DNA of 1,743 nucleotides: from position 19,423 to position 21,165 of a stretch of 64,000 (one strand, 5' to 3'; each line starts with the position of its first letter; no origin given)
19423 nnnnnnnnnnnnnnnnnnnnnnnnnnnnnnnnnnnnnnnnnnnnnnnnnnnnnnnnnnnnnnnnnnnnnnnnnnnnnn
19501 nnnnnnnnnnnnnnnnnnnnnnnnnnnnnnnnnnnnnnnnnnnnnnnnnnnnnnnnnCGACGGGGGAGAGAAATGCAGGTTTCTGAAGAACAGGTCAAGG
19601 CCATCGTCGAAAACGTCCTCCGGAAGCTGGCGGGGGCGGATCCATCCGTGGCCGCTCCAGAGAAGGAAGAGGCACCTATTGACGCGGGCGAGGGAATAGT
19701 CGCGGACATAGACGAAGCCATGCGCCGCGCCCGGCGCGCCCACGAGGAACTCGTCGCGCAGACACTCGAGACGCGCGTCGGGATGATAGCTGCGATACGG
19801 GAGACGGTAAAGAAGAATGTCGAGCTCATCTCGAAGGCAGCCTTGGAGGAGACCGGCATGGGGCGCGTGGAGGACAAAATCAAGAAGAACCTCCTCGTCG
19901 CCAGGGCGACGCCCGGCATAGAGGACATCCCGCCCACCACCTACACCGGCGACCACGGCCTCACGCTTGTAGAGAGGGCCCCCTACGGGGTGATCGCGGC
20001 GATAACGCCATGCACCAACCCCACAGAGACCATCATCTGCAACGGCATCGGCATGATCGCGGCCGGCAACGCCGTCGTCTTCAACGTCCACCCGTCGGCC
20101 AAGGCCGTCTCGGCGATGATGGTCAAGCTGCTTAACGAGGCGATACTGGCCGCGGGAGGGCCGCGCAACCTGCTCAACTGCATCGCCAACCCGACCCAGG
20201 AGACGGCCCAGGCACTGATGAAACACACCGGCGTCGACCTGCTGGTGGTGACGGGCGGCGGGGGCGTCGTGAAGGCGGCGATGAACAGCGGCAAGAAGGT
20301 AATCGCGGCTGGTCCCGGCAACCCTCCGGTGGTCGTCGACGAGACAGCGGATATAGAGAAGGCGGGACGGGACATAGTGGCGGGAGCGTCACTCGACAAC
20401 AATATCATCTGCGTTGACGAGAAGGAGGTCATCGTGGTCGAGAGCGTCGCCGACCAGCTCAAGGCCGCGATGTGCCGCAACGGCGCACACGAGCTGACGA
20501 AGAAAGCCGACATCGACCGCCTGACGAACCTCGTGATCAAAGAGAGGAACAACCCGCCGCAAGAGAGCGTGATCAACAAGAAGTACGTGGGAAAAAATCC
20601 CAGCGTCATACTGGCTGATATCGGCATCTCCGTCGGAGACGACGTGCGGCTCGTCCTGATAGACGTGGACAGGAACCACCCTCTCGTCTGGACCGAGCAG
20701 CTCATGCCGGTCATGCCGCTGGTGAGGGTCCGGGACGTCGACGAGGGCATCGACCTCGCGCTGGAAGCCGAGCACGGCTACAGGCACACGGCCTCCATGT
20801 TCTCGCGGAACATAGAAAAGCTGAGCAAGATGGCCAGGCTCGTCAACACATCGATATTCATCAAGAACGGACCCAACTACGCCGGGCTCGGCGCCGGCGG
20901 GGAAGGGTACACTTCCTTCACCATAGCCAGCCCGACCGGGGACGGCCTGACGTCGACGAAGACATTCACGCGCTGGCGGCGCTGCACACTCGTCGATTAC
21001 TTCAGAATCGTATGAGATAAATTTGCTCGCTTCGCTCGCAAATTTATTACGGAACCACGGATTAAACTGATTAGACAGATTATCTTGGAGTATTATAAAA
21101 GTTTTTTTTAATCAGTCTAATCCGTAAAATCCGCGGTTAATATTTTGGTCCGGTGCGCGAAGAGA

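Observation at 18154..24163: Compact aldolase-signature microcompartment locus with a PduS/PduT electron-relay pair and no phosphotransacylase or alcohol dehydrogenase in cis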

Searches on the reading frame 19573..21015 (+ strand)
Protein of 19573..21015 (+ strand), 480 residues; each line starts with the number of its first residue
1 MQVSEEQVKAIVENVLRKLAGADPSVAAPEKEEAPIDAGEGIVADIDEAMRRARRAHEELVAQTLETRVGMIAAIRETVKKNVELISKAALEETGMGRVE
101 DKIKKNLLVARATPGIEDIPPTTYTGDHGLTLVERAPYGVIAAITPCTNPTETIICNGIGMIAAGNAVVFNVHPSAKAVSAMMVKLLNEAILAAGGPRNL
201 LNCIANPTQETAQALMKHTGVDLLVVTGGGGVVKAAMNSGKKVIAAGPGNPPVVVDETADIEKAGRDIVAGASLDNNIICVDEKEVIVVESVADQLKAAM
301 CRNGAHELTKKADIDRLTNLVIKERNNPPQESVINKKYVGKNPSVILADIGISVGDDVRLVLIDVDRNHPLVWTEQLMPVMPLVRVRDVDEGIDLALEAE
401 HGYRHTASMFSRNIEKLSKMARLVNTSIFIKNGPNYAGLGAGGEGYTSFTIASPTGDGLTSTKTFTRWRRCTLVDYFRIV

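Call 3: search_protein_families(library=pfam, proteins=[window:19573-21015:+], max_evalue=0.01)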
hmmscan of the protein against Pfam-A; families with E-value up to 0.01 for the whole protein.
window:19573-21015:+ (480 aa): 1 family
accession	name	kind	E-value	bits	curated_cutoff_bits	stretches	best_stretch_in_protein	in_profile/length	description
PF00171.27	Aldedh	-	1.8e-39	136.1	23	1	26-434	11-425/461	Aldehyde dehydrogenase family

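Call 24: find_homologous_proteins(query=window:19573-21015:+, max_evalue=1e-30)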
Query window:19573-21015:+ (480 aa): 8000 proteins with E <= 1e-30 among 8000 candidates; the best 120 are listed.
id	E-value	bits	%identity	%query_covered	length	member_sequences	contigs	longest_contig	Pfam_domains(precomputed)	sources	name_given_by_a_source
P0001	0.0e+0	1016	97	100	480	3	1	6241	PF00171.28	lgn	-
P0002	3.1e-269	911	86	100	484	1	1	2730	PF00171.28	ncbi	-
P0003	5.3e-218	743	73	100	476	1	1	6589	PF00171.28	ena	-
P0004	1.5e-217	741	70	100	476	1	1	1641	PF00171.28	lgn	-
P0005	1.8e-215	734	70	100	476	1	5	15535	PF00171.28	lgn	-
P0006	1.8e-215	734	70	100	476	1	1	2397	PF00171.28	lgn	-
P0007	1.2e-213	728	70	100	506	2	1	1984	PF00171.28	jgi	jgi:acyl-CoA reductase-like NAD-dependent aldehyde dehydrogenase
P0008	2.2e-213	727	69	100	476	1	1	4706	PF00171.28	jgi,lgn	-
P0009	2.3e-212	724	70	100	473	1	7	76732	PF00171.28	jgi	jgi:propionaldehyde dehydrogenase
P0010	1.6e-211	721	70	100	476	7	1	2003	PF00171.28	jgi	-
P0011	2.0e-211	721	68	100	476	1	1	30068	PF00171.28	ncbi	-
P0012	3.1e-211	720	70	100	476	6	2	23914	PF00171.28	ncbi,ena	-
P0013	3.4e-211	720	70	100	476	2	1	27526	PF00171.28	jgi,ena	-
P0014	5.3e-211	720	70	100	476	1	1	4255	PF00171.28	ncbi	-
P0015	2.4e-210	717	70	100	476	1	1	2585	PF00171.28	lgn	-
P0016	2.5e-210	717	69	100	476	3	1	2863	PF00171.28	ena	-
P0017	1.2e-209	715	69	100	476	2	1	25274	PF00171.28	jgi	jgi:propionaldehyde dehydrogenase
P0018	1.6e-209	715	69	100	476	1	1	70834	PF00171.28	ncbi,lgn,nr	ncbi:MAG: aldehyde dehydrogenase EutE [Candidatus Aureabacteria bacterium]|nr:aldehyde dehydrogenase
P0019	2.0e-209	714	69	100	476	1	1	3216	PF00171.28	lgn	-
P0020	5.1e-209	713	69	100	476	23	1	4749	PF00171.28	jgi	-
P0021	6.2e-207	706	68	100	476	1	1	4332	PF00171.28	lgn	-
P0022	1.4e-206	705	67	100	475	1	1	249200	PF00171.28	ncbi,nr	ncbi:MAG: aldehyde dehydrogenase EutE [bacterium]|nr:aldehyde dehydrogenase EutE [bacterium]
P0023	1.2e-188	646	63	100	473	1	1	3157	PF00171.28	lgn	-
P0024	3.3e-188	644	64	99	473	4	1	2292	PF00171.28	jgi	jgi:acyl-CoA reductase-like NAD-dependent aldehyde dehydrogenase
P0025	1.3e-187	642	63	100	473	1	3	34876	PF00171.28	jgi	jgi:acyl-CoA reductase-like NAD-dependent aldehyde dehydrogenase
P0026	4.4e-187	641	62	100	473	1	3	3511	PF00171.28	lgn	-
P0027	6.3e-187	640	63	100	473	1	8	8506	PF00171.28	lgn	-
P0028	1.1e-186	639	63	99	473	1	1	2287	PF00171.28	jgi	jgi:acyl-CoA reductase-like NAD-dependent aldehyde dehydrogenase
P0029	2.0e-186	639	61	100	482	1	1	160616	PF00171.28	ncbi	ncbi:MAG: aldehyde dehydrogenase family protein [Planctomycetota bacterium]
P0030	2.6e-186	638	63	99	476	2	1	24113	PF00171.28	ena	-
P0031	3.3e-186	638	62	100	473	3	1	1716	PF00171.28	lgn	-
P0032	8.4e-186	637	63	100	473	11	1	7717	PF00171.28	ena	-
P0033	9.1e-186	636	63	100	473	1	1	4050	PF00171.28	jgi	jgi:acyl-CoA reductase-like NAD-dependent aldehyde dehydrogenase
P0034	9.4e-186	636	63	99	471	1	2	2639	PF00171.28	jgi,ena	-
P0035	1.7e-185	636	62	100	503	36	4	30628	PF00171.28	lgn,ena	-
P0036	2.0e-185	635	61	100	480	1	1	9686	PF00171.28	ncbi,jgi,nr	ncbi:MAG: aldehyde dehydrogenase EutE [Planctomycetes bacterium]|nr:aldehyde dehydrogenase EutE [Pla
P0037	4.0e-185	634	63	100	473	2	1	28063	PF00171.28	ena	-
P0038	4.7e-185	634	63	100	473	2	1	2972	PF00171.28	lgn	-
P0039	4.7e-185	634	63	99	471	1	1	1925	PF00171.28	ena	-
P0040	6.4e-185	634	62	100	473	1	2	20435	PF00171.28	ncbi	-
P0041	1.1e-184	633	62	100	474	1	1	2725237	PF00171.28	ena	-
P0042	1.7e-184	632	62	100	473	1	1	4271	PF00171.28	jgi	jgi:acyl-CoA reductase-like NAD-dependent aldehyde dehydrogenase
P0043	2.5e-183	628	61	100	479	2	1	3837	PF00171.28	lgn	-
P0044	2.8e-183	628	62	100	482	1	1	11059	PF00171.28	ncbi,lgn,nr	ncbi:MAG: aldehyde dehydrogenase EutE [Chloroflexi bacterium]|nr:aldehyde dehydrogenase EutE [Chloro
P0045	3.1e-183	628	62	100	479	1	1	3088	PF00171.28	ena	-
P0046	4.8e-183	627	60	100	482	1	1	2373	PF00171.28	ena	-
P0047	9.4e-183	626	62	100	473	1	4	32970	PF00171.28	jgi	-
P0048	9.5e-183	626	66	92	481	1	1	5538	PF00171.28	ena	-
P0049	1.2e-182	626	62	100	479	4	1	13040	PF00171.28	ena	-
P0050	2.2e-182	625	62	100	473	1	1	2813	PF00171.28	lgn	-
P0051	4.1e-182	624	60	100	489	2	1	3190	PF00171.28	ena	-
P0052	5.3e-182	624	60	100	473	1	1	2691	PF00171.28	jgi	jgi:acyl-CoA reductase-like NAD-dependent aldehyde dehydrogenase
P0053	8.3e-182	623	61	100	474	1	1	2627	PF00171.28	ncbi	-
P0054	1.2e-181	623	61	100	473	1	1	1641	PF00171.28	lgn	-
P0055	1.5e-181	623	61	100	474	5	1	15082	PF00171.28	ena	-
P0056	1.7e-181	622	58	100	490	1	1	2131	PF00171.28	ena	-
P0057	3.2e-181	621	60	100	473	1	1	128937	PF00171.28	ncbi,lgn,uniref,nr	ncbi:aldehyde dehydrogenase EutE [candidate division KSB3 bacterium]|uniref:Aldehyde dehydrogenase E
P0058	3.3e-181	621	61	100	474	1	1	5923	PF00171.28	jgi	-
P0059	3.4e-181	621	60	100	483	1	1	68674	PF00171.28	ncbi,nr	ncbi:MAG: aldehyde dehydrogenase EutE [Candidatus Eisenbacteria bacterium]|nr:aldehyde dehydrogenase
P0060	3.8e-181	621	60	100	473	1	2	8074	PF00171.28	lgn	-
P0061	4.8e-181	621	60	100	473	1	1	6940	PF00171.28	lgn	-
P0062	5.0e-181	621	59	100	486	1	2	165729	PF00171.28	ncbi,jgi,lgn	-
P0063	7.2e-181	620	59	100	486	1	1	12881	PF00171.28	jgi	-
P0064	8.0e-181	620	61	100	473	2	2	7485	PF00171.28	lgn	-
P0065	9.6e-181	620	61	100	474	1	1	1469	PF00171.28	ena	-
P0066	9.7e-181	620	59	100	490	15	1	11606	PF00171.28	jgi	jgi:aldehyde dehydrogenase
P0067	1.0e-180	620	60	100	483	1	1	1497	PF00171.28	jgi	-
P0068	1.3e-180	619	60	100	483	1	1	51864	PF00171.28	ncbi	-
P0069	1.8e-180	619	61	100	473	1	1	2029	PF00171.28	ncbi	-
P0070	1.8e-180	619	58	100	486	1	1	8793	PF00171.28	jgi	-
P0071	1.9e-180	619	61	100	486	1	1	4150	PF00171.28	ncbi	-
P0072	2.1e-180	619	61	99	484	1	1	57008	PF00171.28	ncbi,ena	-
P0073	2.2e-180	619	63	92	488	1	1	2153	PF00171.28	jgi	-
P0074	3.0e-180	618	60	100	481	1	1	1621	PF00171.28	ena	-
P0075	3.1e-180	618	63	94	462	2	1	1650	PF00171.28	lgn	-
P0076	3.5e-180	618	62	100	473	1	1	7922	PF00171.28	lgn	-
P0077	4.0e-180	618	59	100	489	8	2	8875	PF00171.28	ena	-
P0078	4.4e-180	618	60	100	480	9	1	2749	PF00171.28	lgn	-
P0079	4.6e-180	618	61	100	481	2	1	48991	PF00171.28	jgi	jgi:acyl-CoA reductase-like NAD-dependent aldehyde dehydrogenase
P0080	6.3e-180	617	59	100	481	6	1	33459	PF00171.28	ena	-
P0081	9.4e-180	617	62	100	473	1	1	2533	PF00171.28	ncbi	-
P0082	1.0e-179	616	61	100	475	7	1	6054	PF00171.28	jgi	jgi:aldehyde dehydrogenase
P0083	1.1e-179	616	60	100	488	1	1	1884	PF00171.28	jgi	jgi:aldehyde dehydrogenase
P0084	1.2e-179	616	61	100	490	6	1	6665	PF00171.28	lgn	-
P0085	1.3e-179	616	61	100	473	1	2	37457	PF00171.28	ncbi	-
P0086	1.3e-179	616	59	100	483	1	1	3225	PF00171.28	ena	-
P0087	1.6e-179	616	60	100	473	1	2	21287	PF00171.28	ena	-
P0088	1.7e-179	616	60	100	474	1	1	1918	PF00171.28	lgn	-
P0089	1.9e-179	616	60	100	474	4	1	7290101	PF00171.28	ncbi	-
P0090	1.9e-179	616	60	100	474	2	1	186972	PF00171.28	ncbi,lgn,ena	-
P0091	2.2e-179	615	60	99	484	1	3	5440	PF00171.28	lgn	-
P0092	2.3e-179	615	60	100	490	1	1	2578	PF00171.28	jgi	jgi:aldehyde dehydrogenase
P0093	2.3e-179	615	61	100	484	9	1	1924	PF00171.28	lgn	-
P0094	2.4e-179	615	61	100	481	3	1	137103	PF00171.28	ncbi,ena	-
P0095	2.5e-179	615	59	100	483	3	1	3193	PF00171.28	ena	-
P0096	2.9e-179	615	60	100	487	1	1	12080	PF00171.28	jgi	jgi:acyl-CoA reductase-like NAD-dependent aldehyde dehydrogenase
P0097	2.9e-179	615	59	100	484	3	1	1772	PF00171.28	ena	-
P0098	3.1e-179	615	59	100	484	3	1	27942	PF00171.28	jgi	-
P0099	3.2e-179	615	60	100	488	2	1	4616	PF00171.28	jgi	jgi:aldehyde dehydrogenase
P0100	3.4e-179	615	60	100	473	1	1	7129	PF00171.28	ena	-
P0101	3.5e-179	615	61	100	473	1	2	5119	PF00171.28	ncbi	-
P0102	3.6e-179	615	60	100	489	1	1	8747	PF00171.28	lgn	-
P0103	4.0e-179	615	60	100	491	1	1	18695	PF00171.28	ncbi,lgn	-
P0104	4.4e-179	614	59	100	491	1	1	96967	PF00171.28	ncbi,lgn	-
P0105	5.8e-179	614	61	100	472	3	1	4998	PF00171.28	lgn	-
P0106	5.9e-179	614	65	93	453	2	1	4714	PF00171.28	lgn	-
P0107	6.0e-179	614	60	100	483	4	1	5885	PF00171.28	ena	-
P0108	6.0e-179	614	61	100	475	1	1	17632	PF00171.28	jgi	jgi:aldehyde dehydrogenase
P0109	1.2e-178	613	60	100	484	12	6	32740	PF00171.28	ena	-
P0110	1.4e-178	613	60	100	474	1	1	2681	PF00171.28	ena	-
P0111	1.6e-178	613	58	100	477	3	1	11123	PF00171.28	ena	-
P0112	1.8e-178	612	60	100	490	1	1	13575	PF00171.28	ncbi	-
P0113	1.8e-178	612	59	100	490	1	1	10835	PF00171.28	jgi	jgi:acyl-CoA reductase-like NAD-dependent aldehyde dehydrogenase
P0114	1.9e-178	612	60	100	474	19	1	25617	PF00171.28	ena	-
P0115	2.0e-178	612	63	94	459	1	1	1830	PF00171.28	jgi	-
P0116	2.1e-178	612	59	100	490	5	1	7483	PF00171.28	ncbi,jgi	-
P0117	2.6e-178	612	60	100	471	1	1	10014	PF00171.28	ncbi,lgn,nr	ncbi:MAG: aldehyde dehydrogenase EutE [Spirochaetales bacterium]|nr:aldehyde dehydrogenase EutE [Spi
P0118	2.7e-178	612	57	100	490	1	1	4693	PF00171.28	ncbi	-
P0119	3.2e-178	612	60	100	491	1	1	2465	PF00171.28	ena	-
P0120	3.2e-178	612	59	100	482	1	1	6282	PF00171.28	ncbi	-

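Call 25: find_encoding_contigs(protein=P0018, flank=10000, max_places=1)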
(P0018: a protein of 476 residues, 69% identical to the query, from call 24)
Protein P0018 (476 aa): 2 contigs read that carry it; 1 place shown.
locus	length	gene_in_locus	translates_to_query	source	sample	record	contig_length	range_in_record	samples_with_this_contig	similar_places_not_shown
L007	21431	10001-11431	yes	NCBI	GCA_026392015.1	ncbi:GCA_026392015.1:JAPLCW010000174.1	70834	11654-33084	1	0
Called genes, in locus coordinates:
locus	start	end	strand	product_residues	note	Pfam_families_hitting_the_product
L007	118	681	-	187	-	PF07603:Lcl_C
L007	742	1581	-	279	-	PF07603:Lcl_C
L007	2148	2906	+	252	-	PF05598:DUF772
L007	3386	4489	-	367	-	PF04055:Radical_SAM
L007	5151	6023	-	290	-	PF00535:Glycos_transf_2, PF10111:Glyco_tranf_2_2 (weak), PF13641:Glyco_tranf_2_3, PF13632:Glyco_trans_2_3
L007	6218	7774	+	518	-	PF02366:PMT (weak), PF13231:PMT_2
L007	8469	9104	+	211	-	PF27545:CsoS1D_N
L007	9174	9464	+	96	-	PF00936:BMC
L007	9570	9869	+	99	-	PF03319:EutN_CcmL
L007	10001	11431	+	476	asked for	PF00171:Aldedh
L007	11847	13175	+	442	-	PF01512:Complex1_51K, PF10531:SLBB, PF13534:Fer4_17, PF13375:RnfC_N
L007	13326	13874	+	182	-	PF00936:BMC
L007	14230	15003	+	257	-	PF00596:Aldolase_II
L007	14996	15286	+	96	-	PF12728:HTH_17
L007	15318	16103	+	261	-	PF01061:ABC2_membrane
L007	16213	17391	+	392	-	PF00005:ABC_tran, PF14524:Wzt_C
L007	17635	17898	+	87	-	-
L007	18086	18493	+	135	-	-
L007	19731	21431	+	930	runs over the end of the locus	-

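Call 26: find_encoding_contigs(protein=P0022, flank=10000, max_places=1)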
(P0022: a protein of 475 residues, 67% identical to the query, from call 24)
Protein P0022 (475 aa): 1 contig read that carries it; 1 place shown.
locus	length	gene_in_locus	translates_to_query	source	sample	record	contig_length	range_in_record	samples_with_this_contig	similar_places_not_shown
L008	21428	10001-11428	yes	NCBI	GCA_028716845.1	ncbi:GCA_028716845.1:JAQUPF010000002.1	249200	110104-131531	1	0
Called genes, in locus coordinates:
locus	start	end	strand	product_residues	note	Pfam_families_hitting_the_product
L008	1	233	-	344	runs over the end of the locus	-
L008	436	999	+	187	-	-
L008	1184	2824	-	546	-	PF02554:CstA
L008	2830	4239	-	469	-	PF00860:Xan_ur_permease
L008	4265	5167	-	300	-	PF01048:PNP_UDP_1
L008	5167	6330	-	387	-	-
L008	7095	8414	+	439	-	PF13231:PMT_2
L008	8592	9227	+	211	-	PF27545:CsoS1D_N, PF00936:BMC (faint)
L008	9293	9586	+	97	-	PF00936:BMC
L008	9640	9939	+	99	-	PF03319:EutN_CcmL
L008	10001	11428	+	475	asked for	PF00171:Aldedh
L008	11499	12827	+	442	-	PF01512:Complex1_51K, PF10531:SLBB, PF13534:Fer4_17, PF13375:RnfC_N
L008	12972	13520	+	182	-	PF00936:BMC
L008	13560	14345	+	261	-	PF00596:Aldolase_II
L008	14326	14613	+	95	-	PF12728:HTH_17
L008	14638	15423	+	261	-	PF01061:ABC2_membrane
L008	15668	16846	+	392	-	PF00005:ABC_tran, PF14524:Wzt_C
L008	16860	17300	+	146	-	-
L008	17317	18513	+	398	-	PF13439:Glyco_transf_4 (weak), PF13579:Glyco_trans_4_4, PF00534:Glycos_transf_1, PF13692:Glyco_trans_1_4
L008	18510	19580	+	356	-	PF00534:Glycos_transf_1, PF13692:Glyco_trans_1_4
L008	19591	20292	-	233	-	PF00005:ABC_tran, PF13304:AAA_21 (weak)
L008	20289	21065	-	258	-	PF02361:CbiQ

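Call 27: find_encoding_contigs(protein=P0029, flank=10000, max_places=1)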
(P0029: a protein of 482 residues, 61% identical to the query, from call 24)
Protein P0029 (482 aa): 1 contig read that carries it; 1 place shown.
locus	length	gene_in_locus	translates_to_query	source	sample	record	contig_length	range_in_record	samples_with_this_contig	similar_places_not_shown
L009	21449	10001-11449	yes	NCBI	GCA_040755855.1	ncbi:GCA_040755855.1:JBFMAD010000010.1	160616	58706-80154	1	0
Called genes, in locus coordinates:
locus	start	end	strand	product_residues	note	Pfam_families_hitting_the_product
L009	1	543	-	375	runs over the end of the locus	PF00528:BPD_transp_1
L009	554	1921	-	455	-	PF00528:BPD_transp_1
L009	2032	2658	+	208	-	-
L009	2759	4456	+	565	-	PF01019:G_glu_transpept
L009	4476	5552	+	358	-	PF27529:AMPT, PF05343:Peptidase_M42, PF01546:Peptidase_M20 (weak)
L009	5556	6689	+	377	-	PF01408:GFO_IDH_MocA, PF22685:Gal80p_C-like (faint), PF22725:GFO_IDH_MocA_C3, PF02894:GFO_IDH_MocA_C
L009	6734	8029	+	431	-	PF13517:FG-GAP_3 (faint)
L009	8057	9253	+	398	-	-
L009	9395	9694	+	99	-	PF00936:BMC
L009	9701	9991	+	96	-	PF03319:EutN_CcmL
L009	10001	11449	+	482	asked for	PF00171:Aldedh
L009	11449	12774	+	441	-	PF01512:Complex1_51K, PF10531:SLBB, PF13534:Fer4_17, PF13375:RnfC_N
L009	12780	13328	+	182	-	PF00936:BMC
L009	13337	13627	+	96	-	PF03319:EutN_CcmL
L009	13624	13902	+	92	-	PF03319:EutN_CcmL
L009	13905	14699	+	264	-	PF00596:Aldolase_II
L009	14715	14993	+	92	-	PF12728:HTH_17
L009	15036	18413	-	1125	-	PF00873:ACR_tran, PF03176:MMPL (faint)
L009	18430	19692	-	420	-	PF25973:BSH_CzcB (faint), PF25917:BSH_RND (weak), PF25954:Beta-barrel_RND_2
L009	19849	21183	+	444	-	PF03150:CCP_MauG, PF00034:Cytochrom_C (faint)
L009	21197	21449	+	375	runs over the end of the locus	PF00149:Metallophos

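Call 35: find_related_loci(query=window:19573-21015:+, collection=genome_contigs, flank=10000)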
Query window:19573-21015:+ (480 aa) in genome_contigs; peptide patterns used: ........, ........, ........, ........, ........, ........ (x = any residue, [..] = any of these).
599 stretches matched a pattern (row limit reached: there are more); 482 encode a relative of the query (tblastn E <= 1e-3); the best 80 are kept; 80 distinct loci.
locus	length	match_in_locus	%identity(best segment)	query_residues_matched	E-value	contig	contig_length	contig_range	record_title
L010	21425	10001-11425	67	1-480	0e+0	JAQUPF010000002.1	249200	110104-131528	MAG: bacterium isolate STD1_218 NODE_83_length_249200_cov_6.331260_Sandtown_D1, whole genome shotgun sequence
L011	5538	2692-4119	69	1-480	0e+0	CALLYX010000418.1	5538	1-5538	MAG TPA_asm: uncultured bacterium isolate ERR2113683_bin.0_CONCOCT_v1.1_MAG genome assembly, contig: ERZ1026792.4961, wh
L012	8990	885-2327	62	2-480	0e+0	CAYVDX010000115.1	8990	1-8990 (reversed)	MAG TPA_asm: uncultured Calditrichaceae bacterium isolate SRP163575_co2_215 genome assembly, contig: NODE_10115_length_8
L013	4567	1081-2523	58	1-480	0e+0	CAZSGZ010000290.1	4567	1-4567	MAG TPA_asm: uncultured Spirochaetales bacterium isolate SRP332253_co1_171 genome assembly, contig: NODE_29417_length_45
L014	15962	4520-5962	59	1-480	0e+0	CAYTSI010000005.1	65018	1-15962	MAG TPA_asm: uncultured Spirochaetales bacterium isolate binchicken_co8_284 genome assembly, contig: NODE_294_length_650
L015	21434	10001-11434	59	3-480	0e+0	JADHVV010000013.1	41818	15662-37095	MAG: candidate division KSB1 bacterium isolate BS750m-G10 BS-750m-C831, whole genome shotgun sequence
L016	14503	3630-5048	59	1-480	0e+0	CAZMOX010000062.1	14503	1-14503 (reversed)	MAG TPA_asm: uncultured Spirochaetales bacterium isolate binchicken_co9_203 genome assembly, contig: NODE_1651_length_14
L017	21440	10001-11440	57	1-480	0e+0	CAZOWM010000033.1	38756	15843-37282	MAG TPA_asm: uncultured Spirochaetota bacterium isolate binchicken_co89_665 genome assembly, contig: NODE_1411_length_38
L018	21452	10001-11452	59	2-480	0e+0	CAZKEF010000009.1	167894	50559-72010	MAG TPA_asm: uncultured Anaerolineales bacterium isolate binchicken_co22_195 genome assembly, contig: NODE_67_length_167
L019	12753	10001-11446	59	1-480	0e+0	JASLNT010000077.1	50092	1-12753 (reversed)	MAG: Phycisphaerae bacterium isolate Arabian11_MAG_18 c_000001121751, whole genome shotgun sequence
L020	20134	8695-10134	59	2-480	0e+0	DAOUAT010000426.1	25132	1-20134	MAG TPA_asm: Anaerolineae bacterium isolate H66_683 k113_50932, whole genome shotgun sequence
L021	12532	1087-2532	59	1-480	0e+0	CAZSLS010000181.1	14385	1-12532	MAG TPA_asm: uncultured Planctomycetaceae bacterium isolate SRP260945_co1_237 genome assembly, contig: NODE_6937_length_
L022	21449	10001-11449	59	1-480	0e+0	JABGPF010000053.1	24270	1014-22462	MAG: Phycisphaerales bacterium isolate co234_bin25 NODE_3968_length_24270_cov_6.068346, whole genome shotgun sequence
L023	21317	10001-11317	62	41-480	0e+0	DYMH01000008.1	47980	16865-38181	MAG TPA_asm: Draconibacterium orientale isolate SulCav_FS06-10_36_24 SulCav_FS06_10_217_length_47980_cov_17_467480, whol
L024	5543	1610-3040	58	1-480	0e+0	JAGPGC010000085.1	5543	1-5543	MAG: Candidatus Atribacteria bacterium isolate Gw_SlDig_bin_239 Gw_SlDig_32844_length_5543_cov_5.748338, whole genome sh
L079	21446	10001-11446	55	2-480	1e-173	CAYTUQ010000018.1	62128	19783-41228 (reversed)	MAG TPA_asm: uncultured bacterium isolate binchicken_co262_234 genome assembly, contig: NODE_322_length_62128_cov_23.939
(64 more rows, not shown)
